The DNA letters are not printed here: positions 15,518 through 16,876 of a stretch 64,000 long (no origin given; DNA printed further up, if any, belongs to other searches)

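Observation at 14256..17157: Cassette coupling a NUDIX-less MutY/Nth-family glycosylase to an Fmt-like formyltransferase, wedged between the two Tad parts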

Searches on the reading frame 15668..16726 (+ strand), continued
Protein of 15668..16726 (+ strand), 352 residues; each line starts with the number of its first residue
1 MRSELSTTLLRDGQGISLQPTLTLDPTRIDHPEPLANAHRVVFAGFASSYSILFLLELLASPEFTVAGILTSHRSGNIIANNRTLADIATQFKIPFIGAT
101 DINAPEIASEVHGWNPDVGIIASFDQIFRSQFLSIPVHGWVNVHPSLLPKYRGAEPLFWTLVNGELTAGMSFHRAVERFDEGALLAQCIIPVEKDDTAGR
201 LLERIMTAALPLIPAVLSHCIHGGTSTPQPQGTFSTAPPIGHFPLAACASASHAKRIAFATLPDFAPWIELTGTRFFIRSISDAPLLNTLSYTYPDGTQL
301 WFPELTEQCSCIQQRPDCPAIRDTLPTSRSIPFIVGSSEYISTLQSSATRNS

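Call 15: list_cluster_members(proteins=[P0001, P0002, P0004, P0006, P0008, P0005])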
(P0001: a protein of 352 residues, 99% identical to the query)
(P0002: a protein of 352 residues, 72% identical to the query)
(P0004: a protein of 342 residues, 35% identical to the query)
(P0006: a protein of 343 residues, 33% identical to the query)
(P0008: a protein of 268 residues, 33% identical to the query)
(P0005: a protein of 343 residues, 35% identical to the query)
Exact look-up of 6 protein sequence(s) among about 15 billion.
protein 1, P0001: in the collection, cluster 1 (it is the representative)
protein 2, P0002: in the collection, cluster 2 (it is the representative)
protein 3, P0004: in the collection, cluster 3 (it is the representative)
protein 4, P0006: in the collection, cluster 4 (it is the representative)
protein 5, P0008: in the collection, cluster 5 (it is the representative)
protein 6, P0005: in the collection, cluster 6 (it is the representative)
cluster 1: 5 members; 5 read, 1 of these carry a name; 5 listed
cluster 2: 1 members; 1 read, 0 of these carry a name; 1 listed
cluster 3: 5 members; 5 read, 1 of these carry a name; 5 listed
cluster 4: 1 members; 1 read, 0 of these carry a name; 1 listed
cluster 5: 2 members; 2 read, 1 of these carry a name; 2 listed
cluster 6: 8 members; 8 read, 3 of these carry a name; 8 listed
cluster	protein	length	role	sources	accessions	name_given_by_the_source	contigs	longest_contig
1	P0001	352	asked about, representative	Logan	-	-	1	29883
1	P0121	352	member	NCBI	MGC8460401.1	MAG: methionyl-tRNA formyltransferase [Candidatus Dormibacteria bacterium]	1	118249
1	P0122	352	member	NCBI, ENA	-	-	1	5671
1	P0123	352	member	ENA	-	-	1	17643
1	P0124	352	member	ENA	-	-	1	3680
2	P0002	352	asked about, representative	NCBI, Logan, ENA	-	-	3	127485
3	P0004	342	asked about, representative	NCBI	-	-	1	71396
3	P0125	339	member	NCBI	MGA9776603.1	MAG: formyltransferase family protein [Candidatus Dormiibacterota bacterium]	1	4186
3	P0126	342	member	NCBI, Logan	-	-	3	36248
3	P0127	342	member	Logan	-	-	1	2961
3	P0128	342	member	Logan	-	-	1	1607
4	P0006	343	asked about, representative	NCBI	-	-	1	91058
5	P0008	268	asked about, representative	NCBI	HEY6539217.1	MAG TPA: formyltransferase family protein [Candidatus Dormibacteraeota bacterium]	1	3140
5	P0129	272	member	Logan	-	-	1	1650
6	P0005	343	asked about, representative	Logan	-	-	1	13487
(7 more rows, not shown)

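Call 16: find_encoding_contigs(protein=P0001, flank=10000, max_places=3)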
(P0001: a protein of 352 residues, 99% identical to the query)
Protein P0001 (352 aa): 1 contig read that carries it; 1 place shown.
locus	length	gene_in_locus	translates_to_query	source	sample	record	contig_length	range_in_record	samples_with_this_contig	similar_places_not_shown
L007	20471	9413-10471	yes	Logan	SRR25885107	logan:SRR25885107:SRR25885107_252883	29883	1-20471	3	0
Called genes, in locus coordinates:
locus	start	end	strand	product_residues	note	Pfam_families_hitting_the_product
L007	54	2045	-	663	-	-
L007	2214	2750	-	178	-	PF07811:TadE (weak)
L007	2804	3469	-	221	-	PF07811:TadE (weak)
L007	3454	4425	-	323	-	-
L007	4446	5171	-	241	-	-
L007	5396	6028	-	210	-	-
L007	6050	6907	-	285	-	PF08666:SAF, PF16976:RcpC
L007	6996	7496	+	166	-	-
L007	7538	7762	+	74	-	PF02796:HTH_7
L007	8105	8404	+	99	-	-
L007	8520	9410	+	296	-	PF00730:HhH-GPD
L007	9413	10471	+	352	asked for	PF00551:Formyl_trans_N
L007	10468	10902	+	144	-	-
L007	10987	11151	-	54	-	-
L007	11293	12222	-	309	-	PF00482:T2SSF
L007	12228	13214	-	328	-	PF00482:T2SSF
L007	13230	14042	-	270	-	PF08666:SAF, PF16976:RcpC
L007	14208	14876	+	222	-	PF00300:His_Phos_1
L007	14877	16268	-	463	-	PF05140:ResB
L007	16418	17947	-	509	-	PF00361:Proton_antipo_M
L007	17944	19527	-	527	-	PF00361:Proton_antipo_M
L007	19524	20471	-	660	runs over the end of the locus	PF00662:Proton_antipo_N, PF06455:NADH5_C (faint), PF00361:Proton_antipo_M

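Call 23: search_protein_families(library=ncbifam, proteins=[P0004, P0006, P0009, P0012], max_evalue=0.001)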
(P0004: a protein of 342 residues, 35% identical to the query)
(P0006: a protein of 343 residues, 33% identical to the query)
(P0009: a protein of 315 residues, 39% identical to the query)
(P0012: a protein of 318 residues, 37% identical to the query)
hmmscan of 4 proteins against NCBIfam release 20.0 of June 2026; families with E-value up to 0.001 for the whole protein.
P0004 (342 aa): 6 families
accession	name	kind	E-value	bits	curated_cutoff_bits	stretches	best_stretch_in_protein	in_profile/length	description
TIGR00460.1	fmt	equivalog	1.2e-30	106.7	201.5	1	96-287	46-240/315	methionyl-tRNA formyltransferase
NF005414.0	PRK06988.1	equivalog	5.9e-30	104.3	316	1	99-303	47-255/311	formyltransferase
NF005998.1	PRK08125.1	equivalog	5.2e-22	78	777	1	99-268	45-217/649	bifunctional UDP-4-amino-4-deoxy-L-arabinose formyltransferase/UDP-glucuronic acid oxidase ArnA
TIGR00639.1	PurN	equivalog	3.3e-17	62.7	150.1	1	122-236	72-186/192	phosphoribosylglycinamide formyltransferase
NF004684.0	PRK06027.1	subfamily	2.9e-07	30.5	223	1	122-218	158-254/286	formyltetrahydrofolate deformylase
TIGR00655.1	PurU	equivalog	2.5e-06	27.3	285.95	1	97-220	122-251/280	formyltetrahydrofolate deformylase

P0006 (343 aa): 7 families
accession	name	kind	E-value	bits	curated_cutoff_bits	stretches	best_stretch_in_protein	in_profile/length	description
TIGR00460.1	fmt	equivalog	2e-36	125.7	201.5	1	59-302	3-252/315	methionyl-tRNA formyltransferase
NF005414.0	PRK06988.1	equivalog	8.3e-30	103.8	316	1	100-317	45-268/311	formyltransferase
NF005998.1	PRK08125.1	equivalog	3e-24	85.4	777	1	75-277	18-223/649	bifunctional UDP-4-amino-4-deoxy-L-arabinose formyltransferase/UDP-glucuronic acid oxidase ArnA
TIGR00639.1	PurN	equivalog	8.3e-17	61.3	150.1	1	125-234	72-181/192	phosphoribosylglycinamide formyltransferase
NF004684.0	PRK06027.1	subfamily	3.2e-07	30.3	223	1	120-223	152-256/286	formyltetrahydrofolate deformylase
TIGR00655.1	PurU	equivalog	7.9e-06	25.7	285.95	1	102-220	124-248/280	formyltetrahydrofolate deformylase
NF005755.0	PRK07579.1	equivalog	1.7e-05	24.8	238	1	157-242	88-172/245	dTDP-4-amino-4,6-dideoxyglucose formyltransferase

P0009 (315 aa): 7 families
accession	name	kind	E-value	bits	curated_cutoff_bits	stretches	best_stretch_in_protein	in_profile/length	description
NF005414.0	PRK06988.1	equivalog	1.2e-115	385.7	316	1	1-277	3-278/311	formyltransferase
NF005998.1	PRK08125.1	equivalog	2.5e-101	340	777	1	1-302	1-298/649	bifunctional UDP-4-amino-4-deoxy-L-arabinose formyltransferase/UDP-glucuronic acid oxidase ArnA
TIGR00460.1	fmt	equivalog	2.2e-55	188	201.5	1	1-293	1-297/315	methionyl-tRNA formyltransferase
TIGR00639.1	PurN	equivalog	2.3e-16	59.9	150.1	1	66-176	70-180/192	phosphoribosylglycinamide formyltransferase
NF005755.0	PRK07579.1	equivalog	1.3e-09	38.2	238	1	100-242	88-233/245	dTDP-4-amino-4,6-dideoxyglucose formyltransferase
NF004684.0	PRK06027.1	subfamily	5e-08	33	223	1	66-165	156-255/286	formyltetrahydrofolate deformylase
TIGR00655.1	PurU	equivalog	1.4e-07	31.5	285.95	1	67-172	152-257/280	formyltetrahydrofolate deformylase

P0012 (318 aa): 7 families
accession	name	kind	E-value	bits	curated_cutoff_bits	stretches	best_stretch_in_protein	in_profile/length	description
TIGR00460.1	fmt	equivalog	3.7e-71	239.8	201.5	1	10-309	2-304/315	methionyl-tRNA formyltransferase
NF005414.0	PRK06988.1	equivalog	1.9e-47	161.8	316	1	16-297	10-290/311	formyltransferase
NF005998.1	PRK08125.1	equivalog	4e-43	147.7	777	1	12-295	4-282/649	bifunctional UDP-4-amino-4-deoxy-L-arabinose formyltransferase/UDP-glucuronic acid oxidase ArnA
TIGR00639.1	PurN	equivalog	4.1e-17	62.3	150.1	1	72-194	65-187/192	phosphoribosylglycinamide formyltransferase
NF004684.0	PRK06027.1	subfamily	1.7e-07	31.2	223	1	77-175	156-254/286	formyltetrahydrofolate deformylase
NF005755.0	PRK07579.1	equivalog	4e-07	30.1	238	1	98-208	77-184/245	dTDP-4-amino-4,6-dideoxyglucose formyltransferase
TIGR00655.1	PurU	equivalog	1.3e-06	28.3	285.95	1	77-175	151-249/280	formyltetrahydrofolate deformylase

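Call 30: find_related_loci(query=A2, collection=genome_contigs, flank=6000)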
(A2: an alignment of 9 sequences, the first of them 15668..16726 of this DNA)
Query A2 (352 aa) in genome_contigs; peptide patterns used: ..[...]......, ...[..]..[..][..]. (x = any residue, [..] = any of these).
244 stretches matched a pattern; 234 encode a relative of the query (tblastn E <= 1e-3); the best 80 are kept; 80 distinct loci.
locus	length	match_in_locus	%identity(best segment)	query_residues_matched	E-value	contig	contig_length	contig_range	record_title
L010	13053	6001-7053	72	1-351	4e-172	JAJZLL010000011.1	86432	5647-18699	MAG: bacterium isolate MAS3.bin112 NODE_361_length_86432_cov_1.415538, whole genome shotgun sequence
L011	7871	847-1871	67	1-352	6e-133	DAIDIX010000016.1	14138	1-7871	MAG TPA_asm: Candidatus Dormiibacterota bacterium isolate clean372 NODE_16_length_14138_cov_3.380129, whole genome shotg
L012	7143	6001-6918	36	19-319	1e-53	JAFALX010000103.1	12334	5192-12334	MAG: Candidatus Dormiibacterota bacterium isolate CP_BE_RX_48 BE_RX_k147_7240891, whole genome shotgun sequence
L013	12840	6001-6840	37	41-319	5e-51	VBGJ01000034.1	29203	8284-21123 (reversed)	MAG: Chloroflexi bacterium isolate CF_75 14_1009_12_30cm_scaffold_1238, whole genome shotgun sequence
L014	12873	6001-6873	35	40-329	3e-50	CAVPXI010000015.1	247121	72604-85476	MAG: Candidatus Dormibacteraeota bacterium isolate MFD10064.bin.2.80 genome assembly, contig: contig_30980, whole genome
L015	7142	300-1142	37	40-319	6e-50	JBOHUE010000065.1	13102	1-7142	MAG: Candidatus Dormibacteria bacterium isolate TC-B2_metabat2.bin.3 k127_162061, whole genome shotgun sequence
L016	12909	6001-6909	34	22-319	8e-50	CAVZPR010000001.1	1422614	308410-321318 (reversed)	MAG: Candidatus Dormibacteraeota bacterium isolate MFD09603.bin.2.40 genome assembly, contig: contig_10890, whole genome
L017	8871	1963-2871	36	19-319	1e-49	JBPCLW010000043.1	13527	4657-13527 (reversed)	MAG: Candidatus Dormibacteria bacterium isolate TH_ant_mag_88 S1Ck127_780007_flag_0_multi_26.9806_len_13527, whole genom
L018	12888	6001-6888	36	41-335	2e-49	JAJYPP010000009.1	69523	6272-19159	MAG: bacterium isolate DS3.bin64 NODE_233_length_69523_cov_11.979639, whole genome shotgun sequence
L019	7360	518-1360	37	40-319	4e-49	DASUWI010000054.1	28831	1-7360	MAG TPA_asm: Candidatus Dormiibacterota bacterium isolate SMAG_U1839 k141_849307, whole genome shotgun sequence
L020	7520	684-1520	34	40-319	2e-48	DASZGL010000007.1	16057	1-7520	MAG TPA_asm: Candidatus Dormiibacterota bacterium isolate SMAG_U6547 k141_6600440, whole genome shotgun sequence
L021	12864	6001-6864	34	40-324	5e-48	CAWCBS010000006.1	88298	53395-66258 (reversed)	MAG: uncultured Chloroflexia bacterium isolate MFD05512.bin.2.117 genome assembly, contig: contig_25432, whole genome sh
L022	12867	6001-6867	37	38-326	6e-48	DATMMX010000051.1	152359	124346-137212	MAG TPA_asm: Candidatus Angelobacter sp. isolate SMAG_U12835 k141_2126458, whole genome shotgun sequence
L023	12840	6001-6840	35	40-318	6e-48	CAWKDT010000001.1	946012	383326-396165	MAG: Candidatus Dormibacteraeota bacterium isolate MFD05502.bin.1.161 genome assembly, contig: contig_1531, whole genome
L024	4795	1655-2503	36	40-319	7e-48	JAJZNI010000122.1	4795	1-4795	MAG: bacterium isolate MAS3.bin89 NODE_33564_length_4795_cov_1.566410, whole genome shotgun sequence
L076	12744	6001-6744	36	18-265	8e-41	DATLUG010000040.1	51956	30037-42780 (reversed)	MAG TPA_asm: Candidatus Micrarchaeia archaeon isolate SMAG_U13977 k141_1095000, whole genome shotgun sequence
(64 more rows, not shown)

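Call 45: search_solved_structures(query=window:15668-16726:+, max_evalue=0.001, show_alignments=3)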
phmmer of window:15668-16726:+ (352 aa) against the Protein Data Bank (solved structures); distinct sequences matched with E-value up to 0.001: 67 (the best 60 are shown).
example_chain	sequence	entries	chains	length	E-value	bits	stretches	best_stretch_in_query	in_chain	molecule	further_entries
5j63_A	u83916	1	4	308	4.2e-21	78.5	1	57-224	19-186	Bifunctional polymyxin resistance protein ArnA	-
6pih_A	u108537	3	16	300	4.3e-21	78.5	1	57-224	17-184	Bifunctional polymyxin resistance protein ArnA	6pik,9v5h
1yrw_A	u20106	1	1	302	4.3e-21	78.4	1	57-224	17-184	protein ArnA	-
2bln_A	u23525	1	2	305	4.5e-21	78.4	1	57-224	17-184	PROTEIN YFBG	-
1z7e_A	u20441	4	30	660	2.4e-20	76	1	57-224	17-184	protein ArnA | Bifunctional polymyxin resistance protein ArnA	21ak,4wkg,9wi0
5vys_A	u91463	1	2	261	7.7e-20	74.3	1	91-222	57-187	Gdp-mannose 4,6-dehydratase / gdp-4-amino-4,6-dideoxy-d-mannose formyltransferase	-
5vyr_A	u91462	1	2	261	1e-19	73.9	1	94-222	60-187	Gdp-mannose 4,6-dehydratase / gdp-4-amino-4,6-dideoxy-d-mannose formyltransferase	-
5vyt_A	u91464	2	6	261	1.4e-18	70.2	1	94-222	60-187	Gdp-mannose 4,6-dehydratase / gdp-4-amino-4,6-dideoxy-d-mannose formyltransferase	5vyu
4iqf_A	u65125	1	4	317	4.5e-17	65.2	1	41-223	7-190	Methionyl-tRNA formyltransferase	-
8gjh_A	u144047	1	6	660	1.1e-16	63.9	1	87-224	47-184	Bifunctional polymyxin resistance protein ArnA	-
4ds3_A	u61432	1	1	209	2.4e-13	53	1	69-223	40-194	Phosphoribosylglycinamide formyltransferase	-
1s3i_A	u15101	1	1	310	2.5e-13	52.9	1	89-207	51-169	10-formyltetrahydrofolate dehydrogenase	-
1c3e_A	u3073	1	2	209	2.9e-13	52.7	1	99-223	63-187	GLYCINAMIDE RIBONUCLEOTIDE TRANSFORMYLASE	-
1c2t_A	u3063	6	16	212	2.9e-13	52.7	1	99-223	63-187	GLYCINAMIDE RIBONUCLEOTIDE TRANSFORMYLASE | PHOSPHORIBOSYL-GLYCINAMIDE FORMYLTRANSFERASE | PHOSPHORIBOSYLGLYCINAMIDE FORMYLTRANSFERASE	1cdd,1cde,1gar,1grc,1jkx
2bw0_A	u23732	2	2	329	5e-13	51.9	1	104-207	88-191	10-FORMYLTETRAHYDROFOLATE DEHYDROGENASE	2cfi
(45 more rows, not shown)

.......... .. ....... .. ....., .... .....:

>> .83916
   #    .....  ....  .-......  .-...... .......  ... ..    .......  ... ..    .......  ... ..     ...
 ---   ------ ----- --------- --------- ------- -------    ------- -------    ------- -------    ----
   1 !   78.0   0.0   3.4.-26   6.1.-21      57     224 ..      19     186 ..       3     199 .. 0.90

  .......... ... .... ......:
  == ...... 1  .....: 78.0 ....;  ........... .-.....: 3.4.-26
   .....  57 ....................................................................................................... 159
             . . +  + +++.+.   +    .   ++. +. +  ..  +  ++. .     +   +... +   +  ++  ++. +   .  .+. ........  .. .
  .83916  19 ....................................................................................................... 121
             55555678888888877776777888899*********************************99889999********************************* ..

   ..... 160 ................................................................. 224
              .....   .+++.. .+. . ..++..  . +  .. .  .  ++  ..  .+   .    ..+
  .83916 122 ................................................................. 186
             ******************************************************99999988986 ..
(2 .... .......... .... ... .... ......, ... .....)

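Call 53: predict_structure(alignment_id=A5)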
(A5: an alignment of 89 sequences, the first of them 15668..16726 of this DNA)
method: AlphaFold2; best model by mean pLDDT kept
length: 352 residues; sequences in the alignment: 89
mean_pLDDT: 84.3   pTM: 0.83
mean pLDDT of the five models: 84.3, 82.7, 80.5, 80.5, 80.4
residues with pLDDT >= 90: 228; 70-90: 58; 50-70: 23; < 50: 43
segments of 3 or more residues with pLDDT < 50: 314-352
pLDDT, mean of each block of 10 residues (from residue 1): 77 55 66 90 93 94 97 69 86 95 98 98 96 98 98 96 98 97 98 95 95 97 97 91 91 96 89 90 89 95 82 48 37 34 39 38
secondary structure, 60 per line:
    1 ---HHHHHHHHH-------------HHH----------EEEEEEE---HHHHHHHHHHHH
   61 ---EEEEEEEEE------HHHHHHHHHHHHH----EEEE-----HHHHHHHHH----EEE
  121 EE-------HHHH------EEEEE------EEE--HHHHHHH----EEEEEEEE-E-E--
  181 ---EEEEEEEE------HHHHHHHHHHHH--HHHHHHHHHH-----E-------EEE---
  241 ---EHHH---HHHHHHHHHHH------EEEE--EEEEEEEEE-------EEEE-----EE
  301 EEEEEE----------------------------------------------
elements in order: H4-12 E39-45 H49-60 E64-72 H79-91 E96-99 H105-113 E118-122 H130-133 E140-144 E151-153 H156-162 E167-174 E184-191 H198-209 H212-221 E235-237 H251-261 E268-271 E274-282 E290-293 E299-306
